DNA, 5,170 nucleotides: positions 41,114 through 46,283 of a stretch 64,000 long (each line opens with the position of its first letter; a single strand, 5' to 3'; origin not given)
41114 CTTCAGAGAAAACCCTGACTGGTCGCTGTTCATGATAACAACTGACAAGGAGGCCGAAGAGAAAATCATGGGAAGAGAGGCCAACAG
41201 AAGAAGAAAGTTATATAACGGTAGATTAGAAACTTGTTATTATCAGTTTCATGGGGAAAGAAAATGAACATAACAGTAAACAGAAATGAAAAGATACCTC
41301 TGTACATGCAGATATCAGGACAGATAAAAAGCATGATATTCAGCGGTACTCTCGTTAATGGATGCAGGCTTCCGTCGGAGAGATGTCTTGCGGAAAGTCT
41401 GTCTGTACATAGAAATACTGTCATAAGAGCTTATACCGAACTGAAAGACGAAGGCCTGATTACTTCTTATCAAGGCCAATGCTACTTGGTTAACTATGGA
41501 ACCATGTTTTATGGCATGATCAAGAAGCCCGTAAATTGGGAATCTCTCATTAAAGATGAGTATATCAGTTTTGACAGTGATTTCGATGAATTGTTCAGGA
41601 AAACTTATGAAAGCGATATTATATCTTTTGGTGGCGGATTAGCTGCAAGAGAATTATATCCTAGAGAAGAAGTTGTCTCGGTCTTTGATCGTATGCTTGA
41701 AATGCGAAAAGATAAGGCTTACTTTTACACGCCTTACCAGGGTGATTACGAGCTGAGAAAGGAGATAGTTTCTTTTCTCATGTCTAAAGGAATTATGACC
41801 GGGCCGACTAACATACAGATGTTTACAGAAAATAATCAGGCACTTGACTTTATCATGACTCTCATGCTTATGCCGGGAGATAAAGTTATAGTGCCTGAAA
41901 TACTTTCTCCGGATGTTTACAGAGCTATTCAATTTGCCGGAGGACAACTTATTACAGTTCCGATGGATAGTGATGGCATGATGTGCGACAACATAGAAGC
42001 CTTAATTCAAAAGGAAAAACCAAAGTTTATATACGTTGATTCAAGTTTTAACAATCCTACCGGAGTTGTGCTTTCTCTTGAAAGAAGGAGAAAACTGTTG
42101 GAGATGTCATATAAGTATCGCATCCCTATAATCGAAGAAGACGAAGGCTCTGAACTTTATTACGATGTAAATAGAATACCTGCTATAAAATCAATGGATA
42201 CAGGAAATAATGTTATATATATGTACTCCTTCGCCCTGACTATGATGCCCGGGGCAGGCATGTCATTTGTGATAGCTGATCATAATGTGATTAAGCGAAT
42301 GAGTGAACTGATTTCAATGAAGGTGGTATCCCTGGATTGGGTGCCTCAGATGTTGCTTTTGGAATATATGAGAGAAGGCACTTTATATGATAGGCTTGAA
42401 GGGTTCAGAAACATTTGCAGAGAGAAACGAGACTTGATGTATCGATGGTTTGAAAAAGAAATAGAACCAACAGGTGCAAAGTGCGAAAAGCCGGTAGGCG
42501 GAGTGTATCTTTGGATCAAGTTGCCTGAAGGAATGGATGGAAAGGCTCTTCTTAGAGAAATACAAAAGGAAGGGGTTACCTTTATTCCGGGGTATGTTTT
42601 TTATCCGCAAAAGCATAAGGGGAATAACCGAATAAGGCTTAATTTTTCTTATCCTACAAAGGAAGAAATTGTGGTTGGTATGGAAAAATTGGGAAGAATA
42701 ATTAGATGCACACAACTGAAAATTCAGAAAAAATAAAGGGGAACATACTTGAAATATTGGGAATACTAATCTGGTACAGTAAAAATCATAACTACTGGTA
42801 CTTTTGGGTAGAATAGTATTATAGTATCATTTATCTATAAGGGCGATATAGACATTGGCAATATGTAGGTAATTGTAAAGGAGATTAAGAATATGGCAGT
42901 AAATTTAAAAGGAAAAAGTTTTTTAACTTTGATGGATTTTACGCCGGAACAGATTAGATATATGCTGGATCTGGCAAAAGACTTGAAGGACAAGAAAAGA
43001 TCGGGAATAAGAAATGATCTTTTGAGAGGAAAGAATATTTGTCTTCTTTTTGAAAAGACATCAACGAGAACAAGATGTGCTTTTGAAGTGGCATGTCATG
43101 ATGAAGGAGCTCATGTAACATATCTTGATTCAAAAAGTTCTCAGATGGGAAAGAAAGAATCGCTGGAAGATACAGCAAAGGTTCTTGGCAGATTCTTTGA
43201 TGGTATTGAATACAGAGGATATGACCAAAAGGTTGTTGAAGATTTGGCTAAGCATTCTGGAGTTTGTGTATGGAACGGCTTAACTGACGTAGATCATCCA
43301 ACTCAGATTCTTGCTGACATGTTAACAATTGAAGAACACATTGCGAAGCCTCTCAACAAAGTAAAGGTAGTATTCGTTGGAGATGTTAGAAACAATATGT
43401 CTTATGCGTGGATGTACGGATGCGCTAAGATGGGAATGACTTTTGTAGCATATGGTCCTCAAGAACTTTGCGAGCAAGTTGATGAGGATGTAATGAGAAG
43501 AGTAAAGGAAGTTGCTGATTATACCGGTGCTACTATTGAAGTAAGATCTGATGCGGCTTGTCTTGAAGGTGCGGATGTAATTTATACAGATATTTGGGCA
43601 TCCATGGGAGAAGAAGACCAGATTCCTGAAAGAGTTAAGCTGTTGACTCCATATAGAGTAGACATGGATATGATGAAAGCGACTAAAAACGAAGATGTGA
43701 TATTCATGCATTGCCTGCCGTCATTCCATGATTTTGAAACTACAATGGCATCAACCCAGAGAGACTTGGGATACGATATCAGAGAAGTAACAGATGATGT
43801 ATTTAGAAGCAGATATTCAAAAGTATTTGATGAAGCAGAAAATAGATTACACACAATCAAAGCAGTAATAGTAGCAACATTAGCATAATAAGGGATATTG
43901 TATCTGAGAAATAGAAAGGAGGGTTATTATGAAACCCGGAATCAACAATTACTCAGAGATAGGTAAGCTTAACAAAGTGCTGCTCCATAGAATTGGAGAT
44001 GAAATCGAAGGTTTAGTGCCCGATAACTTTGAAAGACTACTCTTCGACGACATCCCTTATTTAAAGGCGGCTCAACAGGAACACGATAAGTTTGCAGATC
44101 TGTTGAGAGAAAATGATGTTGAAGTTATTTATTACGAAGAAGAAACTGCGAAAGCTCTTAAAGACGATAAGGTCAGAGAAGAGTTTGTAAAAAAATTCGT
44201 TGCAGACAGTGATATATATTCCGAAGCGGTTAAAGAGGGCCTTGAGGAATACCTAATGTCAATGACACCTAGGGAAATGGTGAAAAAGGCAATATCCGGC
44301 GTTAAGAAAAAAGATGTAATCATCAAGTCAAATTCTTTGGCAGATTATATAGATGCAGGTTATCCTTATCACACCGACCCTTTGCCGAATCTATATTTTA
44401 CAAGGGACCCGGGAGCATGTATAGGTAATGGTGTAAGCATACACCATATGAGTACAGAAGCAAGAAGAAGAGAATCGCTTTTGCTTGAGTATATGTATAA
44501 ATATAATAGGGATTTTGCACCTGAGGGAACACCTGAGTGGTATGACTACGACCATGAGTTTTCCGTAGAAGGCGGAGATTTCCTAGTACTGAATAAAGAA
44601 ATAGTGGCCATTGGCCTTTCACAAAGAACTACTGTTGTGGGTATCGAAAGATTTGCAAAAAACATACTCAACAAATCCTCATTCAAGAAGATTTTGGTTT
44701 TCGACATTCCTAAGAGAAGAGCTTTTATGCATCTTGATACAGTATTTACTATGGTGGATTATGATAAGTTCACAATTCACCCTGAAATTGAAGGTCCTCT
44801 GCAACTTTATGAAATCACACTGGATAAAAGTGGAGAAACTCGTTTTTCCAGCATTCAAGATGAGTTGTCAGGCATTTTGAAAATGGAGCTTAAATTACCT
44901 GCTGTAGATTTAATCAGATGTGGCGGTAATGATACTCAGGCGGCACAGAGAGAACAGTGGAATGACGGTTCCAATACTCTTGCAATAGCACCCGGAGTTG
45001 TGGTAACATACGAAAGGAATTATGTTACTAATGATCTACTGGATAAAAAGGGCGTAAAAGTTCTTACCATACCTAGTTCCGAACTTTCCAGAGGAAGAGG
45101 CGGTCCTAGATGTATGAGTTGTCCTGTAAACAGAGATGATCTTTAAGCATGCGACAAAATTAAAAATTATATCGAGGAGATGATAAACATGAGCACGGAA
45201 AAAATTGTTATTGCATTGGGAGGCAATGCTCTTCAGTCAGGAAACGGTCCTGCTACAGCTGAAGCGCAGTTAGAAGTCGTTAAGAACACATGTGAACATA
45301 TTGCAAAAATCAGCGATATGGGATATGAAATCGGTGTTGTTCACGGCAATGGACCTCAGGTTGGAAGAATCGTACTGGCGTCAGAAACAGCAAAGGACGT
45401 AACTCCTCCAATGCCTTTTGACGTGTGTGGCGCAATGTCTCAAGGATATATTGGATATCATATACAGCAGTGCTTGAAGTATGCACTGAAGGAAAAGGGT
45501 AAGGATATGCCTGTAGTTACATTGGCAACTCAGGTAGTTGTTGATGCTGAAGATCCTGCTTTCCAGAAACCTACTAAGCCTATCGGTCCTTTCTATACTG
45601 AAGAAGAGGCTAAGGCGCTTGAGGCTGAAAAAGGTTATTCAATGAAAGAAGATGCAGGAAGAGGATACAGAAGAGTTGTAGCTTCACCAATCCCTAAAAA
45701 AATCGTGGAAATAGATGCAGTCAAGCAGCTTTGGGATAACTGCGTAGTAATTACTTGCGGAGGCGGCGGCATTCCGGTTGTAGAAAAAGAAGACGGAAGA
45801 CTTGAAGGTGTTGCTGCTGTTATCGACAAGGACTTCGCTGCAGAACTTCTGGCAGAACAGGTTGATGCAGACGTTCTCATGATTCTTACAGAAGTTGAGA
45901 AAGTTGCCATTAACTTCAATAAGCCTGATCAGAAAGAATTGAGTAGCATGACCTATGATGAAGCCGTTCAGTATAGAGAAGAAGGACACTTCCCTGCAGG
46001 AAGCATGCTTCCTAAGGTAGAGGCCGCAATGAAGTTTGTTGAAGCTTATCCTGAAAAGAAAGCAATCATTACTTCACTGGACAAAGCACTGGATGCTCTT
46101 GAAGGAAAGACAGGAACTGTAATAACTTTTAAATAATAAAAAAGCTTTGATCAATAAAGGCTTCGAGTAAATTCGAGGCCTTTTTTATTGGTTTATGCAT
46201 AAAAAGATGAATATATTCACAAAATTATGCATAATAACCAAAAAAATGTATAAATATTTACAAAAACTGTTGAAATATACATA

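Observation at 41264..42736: PLP-independent MocR/GabR-type regulator heading an arginine deiminase cluster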

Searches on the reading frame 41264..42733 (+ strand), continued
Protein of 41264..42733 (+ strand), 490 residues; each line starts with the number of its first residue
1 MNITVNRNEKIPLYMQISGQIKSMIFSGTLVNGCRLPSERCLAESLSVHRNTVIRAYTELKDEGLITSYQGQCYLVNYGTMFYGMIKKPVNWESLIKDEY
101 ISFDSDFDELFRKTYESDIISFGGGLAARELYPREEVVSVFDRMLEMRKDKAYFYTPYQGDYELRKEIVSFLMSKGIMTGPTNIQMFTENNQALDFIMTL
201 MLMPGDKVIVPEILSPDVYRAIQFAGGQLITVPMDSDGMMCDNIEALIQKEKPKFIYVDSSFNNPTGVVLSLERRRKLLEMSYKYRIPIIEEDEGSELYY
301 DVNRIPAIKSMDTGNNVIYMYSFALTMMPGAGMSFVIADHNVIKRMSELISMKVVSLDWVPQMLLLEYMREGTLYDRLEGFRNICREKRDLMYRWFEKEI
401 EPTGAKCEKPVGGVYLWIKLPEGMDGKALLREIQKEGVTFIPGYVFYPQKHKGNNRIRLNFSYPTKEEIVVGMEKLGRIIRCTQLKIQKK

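Call 50: fold_search(model_id=the predicted structure, library=pdb)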
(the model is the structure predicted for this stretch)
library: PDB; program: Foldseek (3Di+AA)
matches with E <= 10: 1982; with E <= 0.001: 1530
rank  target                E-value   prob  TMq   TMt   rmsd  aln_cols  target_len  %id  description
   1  4n0b_C                4.4e-33  1.00  0.66  0.70  13.6       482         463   23  Crystal structure of Bacillus subtilis GabR, an autorepressor and transcriptional activator of GabT (released 2013-10-30)
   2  4mgr_D                7.5e-32  1.00  0.65  0.68  13.2       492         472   22  The crystal structure of Bacillus subtilis GabR, an autorepressor and PLP- and GABA-dependent transcriptional activato (released 2013-10-30)
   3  1x0m                  1.2e-31  1.00  0.73  0.89   3.0       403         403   30  a Human Kynurenine Aminotransferase II Homologue from Pyrococcus horikoshii OT3 (released 2005-04-12)
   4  4n0b_B                1.3e-31  1.00  0.66  0.70  13.1       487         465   22  Crystal structure of Bacillus subtilis GabR, an autorepressor and transcriptional activator of GabT (released 2013-10-30)
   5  2egy_B                1.9e-31  1.00  0.73  0.90   2.7       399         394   29  Crystal structure of LysN, alpha-aminoadipate aminotransferase (substrate free form), from Thermus thermophilus HB27 (released 2008-03-04)
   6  4n0b_A                1.9e-31  1.00  0.67  0.69  13.8       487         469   22  Crystal structure of Bacillus subtilis GabR, an autorepressor and transcriptional activator of GabT (released 2013-10-30)
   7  4mgr_C                3.2e-31  1.00  0.65  0.67  14.0       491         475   22  The crystal structure of Bacillus subtilis GabR, an autorepressor and PLP- and GABA-dependent transcriptional activato (released 2013-10-30)
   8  2egy_C                4.2e-31  1.00  0.74  0.90   2.7       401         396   29  Crystal structure of LysN, alpha-aminoadipate aminotransferase (substrate free form), from Thermus thermophilus HB27 (released 2008-03-04)
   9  2zyj_A                4.7e-31  1.00  0.74  0.90   2.8       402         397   29  Crystal structure of LysN, alpha-aminoadipate aminotransferase (complexed with N-(5'-phosphopyridoxyl)-L-glutamate), f (released 2009-09-01)
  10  2z1y_B                4.9e-31  1.00  0.74  0.91   2.6       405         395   28  Crystal structure of LysN, alpha-aminoadipate aminotransferase (complexed with N-(5'-phosphopyridoxyl)-L-leucine), fro (released 2008-06-03)
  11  4mgr_A                6.5e-31  1.00  0.65  0.68  13.7       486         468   22  The crystal structure of Bacillus subtilis GabR, an autorepressor and PLP- and GABA-dependent transcriptional activato (released 2013-10-30)
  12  2z1y_A                8.6e-31  1.00  0.74  0.91   2.7       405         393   28  Crystal structure of LysN, alpha-aminoadipate aminotransferase (complexed with N-(5'-phosphopyridoxyl)-L-leucine), fro (released 2008-06-03)
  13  4n0b_D                1.8e-30  1.00  0.67  0.71  14.0       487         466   22  Crystal structure of Bacillus subtilis GabR, an autorepressor and transcriptional activator of GabT (released 2013-10-30)
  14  2egy_A                2.5e-30  1.00  0.73  0.90   2.5       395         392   29  Crystal structure of LysN, alpha-aminoadipate aminotransferase (substrate free form), from Thermus thermophilus HB27 (released 2008-03-04)
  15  2egy_D                3.9e-30  1.00  0.72  0.90   2.6       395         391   29  Crystal structure of LysN, alpha-aminoadipate aminotransferase (substrate free form), from Thermus thermophilus HB27 (released 2008-03-04)
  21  1wst                  1.4e-29  1.00  0.73  0.88   3.0       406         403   29  Crystal structure of multiple substrate aminotransferase (MsAT) from Thermococcus profundus (released 2005-10-25)
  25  7zn5_B                1.5e-27  1.00  0.64  0.72  14.3       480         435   20  Cryo-EM structure of holo-PdxR from Bacillus clausii bound to its target DNA in the closed conformation, C2 symmetry. (released 2023-07-05)
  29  7zn5_A                1.5e-25  1.00  0.64  0.72  13.7       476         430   21  Cryo-EM structure of holo-PdxR from Bacillus clausii bound to its target DNA in the closed conformation, C2 symmetry. (released 2023-07-05)
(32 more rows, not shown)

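Call 63: find_encoding_contigs(protein=P0132, flank=5000, max_places=2)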
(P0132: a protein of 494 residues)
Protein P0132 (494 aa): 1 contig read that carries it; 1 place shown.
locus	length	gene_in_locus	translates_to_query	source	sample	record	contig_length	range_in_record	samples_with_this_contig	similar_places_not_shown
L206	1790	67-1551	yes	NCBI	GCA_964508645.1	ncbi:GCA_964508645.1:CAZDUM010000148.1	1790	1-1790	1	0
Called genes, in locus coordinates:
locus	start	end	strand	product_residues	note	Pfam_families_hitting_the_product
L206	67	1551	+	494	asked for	PF00392:GntR, PF00155:Aminotran_1_2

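Call 64: find_encoding_contigs(protein=P0136, flank=5000, max_places=2)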
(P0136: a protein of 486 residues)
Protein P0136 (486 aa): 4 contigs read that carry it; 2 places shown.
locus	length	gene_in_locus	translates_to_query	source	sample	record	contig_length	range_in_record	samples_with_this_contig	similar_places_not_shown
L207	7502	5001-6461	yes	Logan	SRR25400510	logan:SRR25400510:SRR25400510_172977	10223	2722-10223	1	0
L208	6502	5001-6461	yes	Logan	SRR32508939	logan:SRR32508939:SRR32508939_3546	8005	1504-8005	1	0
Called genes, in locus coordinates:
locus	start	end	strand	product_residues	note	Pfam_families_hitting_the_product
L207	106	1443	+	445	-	PF00083:Sugar_tr, PF07690:MFS_1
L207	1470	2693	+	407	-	PF01546:Peptidase_M20, PF07687:M20_dimer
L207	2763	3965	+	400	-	PF04389:Peptidase_M28, PF01546:Peptidase_M20, PF07687:M20_dimer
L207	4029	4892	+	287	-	PF00892:EamA (faint), PF06800:Sugar_transport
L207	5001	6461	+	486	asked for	PF00392:GntR, PF13545:HTH_Crp_2 (faint), PF00155:Aminotran_1_2, PF12897:Asp_aminotransf (weak)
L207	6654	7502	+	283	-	?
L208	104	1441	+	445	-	PF00083:Sugar_tr, PF07690:MFS_1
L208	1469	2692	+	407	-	PF01546:Peptidase_M20, PF07687:M20_dimer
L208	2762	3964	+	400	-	PF04389:Peptidase_M28, PF01546:Peptidase_M20, PF07687:M20_dimer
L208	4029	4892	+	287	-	PF00892:EamA (faint), PF06800:Sugar_transport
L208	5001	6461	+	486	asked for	PF00392:GntR, PF13545:HTH_Crp_2 (faint), PF00155:Aminotran_1_2, PF12897:Asp_aminotransf (weak)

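Call 65: find_encoding_contigs(protein=P0140, flank=5000, max_places=2)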
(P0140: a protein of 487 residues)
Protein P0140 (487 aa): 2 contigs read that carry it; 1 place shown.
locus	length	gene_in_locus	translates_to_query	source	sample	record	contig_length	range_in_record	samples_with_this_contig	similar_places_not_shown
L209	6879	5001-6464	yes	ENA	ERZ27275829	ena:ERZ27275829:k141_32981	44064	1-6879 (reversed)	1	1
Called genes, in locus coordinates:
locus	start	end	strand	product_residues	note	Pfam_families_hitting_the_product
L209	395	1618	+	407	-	PF07969:Amidohydro_3 (faint), PF01979:Amidohydro_1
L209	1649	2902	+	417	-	PF07690:MFS_1, PF12832:MFS_1_like (weak)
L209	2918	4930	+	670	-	PF02129:Peptidase_S15 (faint), PF00326:Peptidase_S9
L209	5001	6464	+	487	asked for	PF00392:GntR, PF13730:HTH_36 (faint), PF00155:Aminotran_1_2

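Call 66: find_encoding_contigs(protein=P0151, flank=5000, max_places=2)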
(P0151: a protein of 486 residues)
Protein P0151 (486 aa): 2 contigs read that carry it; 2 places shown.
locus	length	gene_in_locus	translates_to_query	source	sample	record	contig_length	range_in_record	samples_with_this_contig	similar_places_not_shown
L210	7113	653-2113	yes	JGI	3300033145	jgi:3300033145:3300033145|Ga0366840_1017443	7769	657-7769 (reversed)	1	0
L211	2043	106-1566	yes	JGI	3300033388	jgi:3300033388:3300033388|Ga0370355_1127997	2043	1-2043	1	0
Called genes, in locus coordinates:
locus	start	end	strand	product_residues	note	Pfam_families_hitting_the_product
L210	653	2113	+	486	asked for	PF00392:GntR, PF00155:Aminotran_1_2, PF12897:Asp_aminotransf (weak)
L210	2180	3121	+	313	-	PF00491:Arginase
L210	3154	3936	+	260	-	PF02633:Creatininase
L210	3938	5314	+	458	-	PF02133:Transp_cyt_pur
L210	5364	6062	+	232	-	PF01177:Asp_Glu_race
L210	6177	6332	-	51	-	PF13248:Zn_ribbon_3 (weak), PF24463:DUF7577 (weak), PF13240:Zn_Ribbon_1 (weak), PF12773:DZR (weak)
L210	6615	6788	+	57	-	PF03459:TOBE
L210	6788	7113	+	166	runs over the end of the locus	PF01980:TrmO_N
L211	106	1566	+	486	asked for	PF00392:GntR, PF00155:Aminotran_1_2, PF12897:Asp_aminotransf (weak)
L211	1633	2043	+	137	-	?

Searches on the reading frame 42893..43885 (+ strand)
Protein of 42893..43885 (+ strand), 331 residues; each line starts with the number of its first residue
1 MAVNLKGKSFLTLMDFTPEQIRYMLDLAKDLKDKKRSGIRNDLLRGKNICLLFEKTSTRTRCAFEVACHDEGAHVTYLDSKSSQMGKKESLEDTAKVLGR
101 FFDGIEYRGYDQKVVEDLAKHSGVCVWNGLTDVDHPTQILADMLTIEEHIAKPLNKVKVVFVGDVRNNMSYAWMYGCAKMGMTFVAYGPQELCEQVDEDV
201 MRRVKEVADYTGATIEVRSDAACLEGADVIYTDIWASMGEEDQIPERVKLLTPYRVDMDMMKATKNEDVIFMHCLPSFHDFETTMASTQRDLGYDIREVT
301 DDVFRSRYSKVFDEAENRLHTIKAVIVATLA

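Call 3: search_protein_families(library=pfam, proteins=[window:42893-43885:+], max_evalue=0.01)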
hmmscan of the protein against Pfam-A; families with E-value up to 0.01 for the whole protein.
window:42893-43885:+ (331 aa): 2 families
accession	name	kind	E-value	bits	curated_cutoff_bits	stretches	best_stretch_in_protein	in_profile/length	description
PF02729.26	OTCace_N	-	5.4e-48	163.3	29.9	1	8-148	1-148/148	Aspartate/ornithine carbamoyltransferase, carbamoyl-P binding domain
PF00185.30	OTCace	-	1.2e-47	162.3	29.4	1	156-328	2-156/157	Aspartate/ornithine carbamoyltransferase, Asp/Orn binding domain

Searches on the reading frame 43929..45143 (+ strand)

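Call 3: search_protein_families(library=pfam, proteins=[window:43929-45143:+], max_evalue=0.01)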
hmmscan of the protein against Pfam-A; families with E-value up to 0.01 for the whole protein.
window:43929-45143:+ (405 aa): 2 families
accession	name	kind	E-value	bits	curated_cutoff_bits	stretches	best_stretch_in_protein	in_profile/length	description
PF02274.22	ADI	-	1.3e-123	413.2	22.8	1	36-402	2-377/377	Arginine deiminase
PF19420.4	DDAH_eukar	-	5.6e-11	42.6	23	1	152-287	57-196/291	N,N dimethylarginine dimethylhydrolase, eukaryotic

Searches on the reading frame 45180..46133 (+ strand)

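Call 3: search_protein_families(library=pfam, proteins=[window:45180-46133:+], max_evalue=0.01)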
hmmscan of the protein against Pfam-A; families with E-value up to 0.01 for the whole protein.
window:45180-46133:+ (318 aa): 1 family
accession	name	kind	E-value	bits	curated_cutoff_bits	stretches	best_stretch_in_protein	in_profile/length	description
PF00696.33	AA_kinase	-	6.3e-27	95.3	24.9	1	8-290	2-226/234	Amino acid kinase family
